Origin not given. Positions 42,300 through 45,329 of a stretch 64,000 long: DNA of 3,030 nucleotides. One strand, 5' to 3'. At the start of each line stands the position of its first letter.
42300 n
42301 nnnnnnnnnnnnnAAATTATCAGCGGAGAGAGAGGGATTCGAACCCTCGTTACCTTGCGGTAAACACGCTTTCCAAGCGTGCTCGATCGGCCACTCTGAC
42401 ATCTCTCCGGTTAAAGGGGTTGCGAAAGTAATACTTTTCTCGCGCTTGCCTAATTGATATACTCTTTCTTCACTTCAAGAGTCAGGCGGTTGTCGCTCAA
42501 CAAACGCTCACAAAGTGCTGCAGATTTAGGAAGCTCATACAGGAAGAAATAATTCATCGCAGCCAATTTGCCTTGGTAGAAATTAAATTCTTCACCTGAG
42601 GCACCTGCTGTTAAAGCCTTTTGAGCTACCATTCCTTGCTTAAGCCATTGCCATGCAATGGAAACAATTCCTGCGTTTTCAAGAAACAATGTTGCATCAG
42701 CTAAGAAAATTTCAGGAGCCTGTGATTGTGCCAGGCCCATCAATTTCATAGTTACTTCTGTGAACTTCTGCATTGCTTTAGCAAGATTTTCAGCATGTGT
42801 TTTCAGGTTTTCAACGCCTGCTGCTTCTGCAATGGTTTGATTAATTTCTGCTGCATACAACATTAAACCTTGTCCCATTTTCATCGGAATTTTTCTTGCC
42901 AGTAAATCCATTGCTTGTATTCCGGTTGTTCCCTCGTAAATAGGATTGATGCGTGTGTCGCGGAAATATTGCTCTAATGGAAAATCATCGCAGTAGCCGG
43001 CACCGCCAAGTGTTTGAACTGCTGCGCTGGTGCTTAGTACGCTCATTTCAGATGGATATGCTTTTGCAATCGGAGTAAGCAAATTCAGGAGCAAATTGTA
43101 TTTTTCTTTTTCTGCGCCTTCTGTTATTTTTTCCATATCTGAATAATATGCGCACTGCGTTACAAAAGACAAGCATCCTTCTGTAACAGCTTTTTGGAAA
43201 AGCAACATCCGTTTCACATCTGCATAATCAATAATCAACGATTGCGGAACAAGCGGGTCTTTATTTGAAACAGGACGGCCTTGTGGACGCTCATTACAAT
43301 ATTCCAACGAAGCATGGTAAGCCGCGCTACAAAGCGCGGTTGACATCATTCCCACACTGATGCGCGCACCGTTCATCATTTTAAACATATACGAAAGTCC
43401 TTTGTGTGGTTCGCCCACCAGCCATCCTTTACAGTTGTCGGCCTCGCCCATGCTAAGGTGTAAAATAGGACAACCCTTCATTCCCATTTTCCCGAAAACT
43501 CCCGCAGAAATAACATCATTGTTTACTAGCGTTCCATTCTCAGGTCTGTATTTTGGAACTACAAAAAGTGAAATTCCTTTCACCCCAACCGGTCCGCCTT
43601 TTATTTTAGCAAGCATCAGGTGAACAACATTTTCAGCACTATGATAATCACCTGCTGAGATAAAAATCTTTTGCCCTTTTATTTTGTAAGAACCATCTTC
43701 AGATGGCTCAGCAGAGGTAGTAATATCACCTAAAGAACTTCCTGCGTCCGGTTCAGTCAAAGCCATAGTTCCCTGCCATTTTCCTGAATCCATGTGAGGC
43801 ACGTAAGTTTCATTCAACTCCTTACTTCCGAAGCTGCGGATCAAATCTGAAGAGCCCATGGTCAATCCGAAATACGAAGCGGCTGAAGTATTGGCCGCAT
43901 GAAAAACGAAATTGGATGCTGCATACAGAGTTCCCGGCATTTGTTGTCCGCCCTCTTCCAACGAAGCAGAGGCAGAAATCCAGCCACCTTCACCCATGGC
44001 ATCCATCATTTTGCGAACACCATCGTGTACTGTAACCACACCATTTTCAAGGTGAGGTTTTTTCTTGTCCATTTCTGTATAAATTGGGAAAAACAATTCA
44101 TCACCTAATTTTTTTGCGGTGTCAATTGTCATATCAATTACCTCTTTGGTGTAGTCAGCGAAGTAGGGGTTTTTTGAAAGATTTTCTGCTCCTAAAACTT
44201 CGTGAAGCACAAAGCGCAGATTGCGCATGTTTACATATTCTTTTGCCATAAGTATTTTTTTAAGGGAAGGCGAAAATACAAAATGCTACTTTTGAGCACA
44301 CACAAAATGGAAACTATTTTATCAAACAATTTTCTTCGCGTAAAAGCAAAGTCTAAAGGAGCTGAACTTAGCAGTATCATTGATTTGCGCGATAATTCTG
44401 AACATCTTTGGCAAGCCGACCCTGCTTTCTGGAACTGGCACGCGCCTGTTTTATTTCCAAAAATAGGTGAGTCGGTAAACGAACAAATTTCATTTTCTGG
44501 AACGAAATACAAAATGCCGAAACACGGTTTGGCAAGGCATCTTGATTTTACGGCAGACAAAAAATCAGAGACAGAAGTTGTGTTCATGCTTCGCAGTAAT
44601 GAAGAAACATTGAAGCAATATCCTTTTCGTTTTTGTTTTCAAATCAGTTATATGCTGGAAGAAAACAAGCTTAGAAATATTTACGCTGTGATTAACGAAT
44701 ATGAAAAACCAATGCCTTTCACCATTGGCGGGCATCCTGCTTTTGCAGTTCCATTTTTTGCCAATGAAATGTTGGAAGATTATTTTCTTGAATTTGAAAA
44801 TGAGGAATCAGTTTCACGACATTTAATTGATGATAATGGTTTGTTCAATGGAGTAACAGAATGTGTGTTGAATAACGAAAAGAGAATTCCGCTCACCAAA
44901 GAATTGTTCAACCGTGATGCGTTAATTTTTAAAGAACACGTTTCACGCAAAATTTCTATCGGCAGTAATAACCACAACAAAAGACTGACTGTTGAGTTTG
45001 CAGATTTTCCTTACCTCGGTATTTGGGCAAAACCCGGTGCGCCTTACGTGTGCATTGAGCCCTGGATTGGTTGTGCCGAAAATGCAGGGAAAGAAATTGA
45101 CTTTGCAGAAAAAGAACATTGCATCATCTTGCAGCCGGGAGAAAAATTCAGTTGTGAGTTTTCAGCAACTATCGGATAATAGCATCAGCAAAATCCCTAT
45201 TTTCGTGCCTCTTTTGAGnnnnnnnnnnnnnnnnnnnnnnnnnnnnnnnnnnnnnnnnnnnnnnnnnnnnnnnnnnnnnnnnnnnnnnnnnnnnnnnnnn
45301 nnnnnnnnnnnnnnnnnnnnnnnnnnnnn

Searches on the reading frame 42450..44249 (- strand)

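Call 7: search_protein_families(library=pfam, proteins=[window:42450-44249:-], max_evalue=0.01)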
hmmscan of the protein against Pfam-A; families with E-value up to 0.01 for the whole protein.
window:42450-44249:- (599 aa): 6 families
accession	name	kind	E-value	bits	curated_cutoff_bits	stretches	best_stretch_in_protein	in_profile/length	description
PF12806.12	Acyl-CoA_dh_C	-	4.6e-28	98.3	30.3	1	466-592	2-122/124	Acetyl-CoA dehydrogenase C-terminal like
PF00441.29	Acyl-CoA_dh_1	-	3.1e-20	73.3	22.4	1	283-452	2-148/150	Acyl-CoA dehydrogenase, C-terminal domain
PF02770.24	Acyl-CoA_dh_M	-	2.8e-11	43.9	33.3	1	162-266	2-93/97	Acyl-CoA dehydrogenase, middle domain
PF22924.1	ACOX_C_alpha1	-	3.6e-07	30.6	27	1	291-442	3-157/169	Acyl-CoA oxidase, C-alpha1 domain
PF02771.21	Acyl-CoA_dh_N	-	2e-05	25.3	22.9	1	43-156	9-112/113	Acyl-CoA dehydrogenase, N-terminal domain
PF08028.16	Acyl-CoA_dh_2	-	0.00071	20.3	22.7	1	380-440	71-131/134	Acyl-CoA dehydrogenase, C-terminal domain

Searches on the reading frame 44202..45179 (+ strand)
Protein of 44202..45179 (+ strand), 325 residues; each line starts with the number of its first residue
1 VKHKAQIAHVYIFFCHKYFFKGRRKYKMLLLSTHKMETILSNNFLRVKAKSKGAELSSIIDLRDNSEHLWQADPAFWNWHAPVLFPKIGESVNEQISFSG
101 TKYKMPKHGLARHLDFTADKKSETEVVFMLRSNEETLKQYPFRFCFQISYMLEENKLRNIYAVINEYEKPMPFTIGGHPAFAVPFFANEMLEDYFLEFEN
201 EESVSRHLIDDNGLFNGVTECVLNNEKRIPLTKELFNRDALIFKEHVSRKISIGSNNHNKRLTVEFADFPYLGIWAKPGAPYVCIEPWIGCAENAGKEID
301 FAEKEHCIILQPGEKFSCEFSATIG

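Call 7: search_protein_families(library=pfam, proteins=[window:44202-45179:+], max_evalue=0.01)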
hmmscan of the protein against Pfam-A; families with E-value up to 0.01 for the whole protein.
window:44202-45179:+ (325 aa): 1 family
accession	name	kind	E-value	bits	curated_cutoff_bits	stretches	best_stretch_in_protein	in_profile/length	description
PF01263.26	Aldose_epim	-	4.5e-25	89.1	27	1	40-320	5-296/299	Aldose 1-epimerase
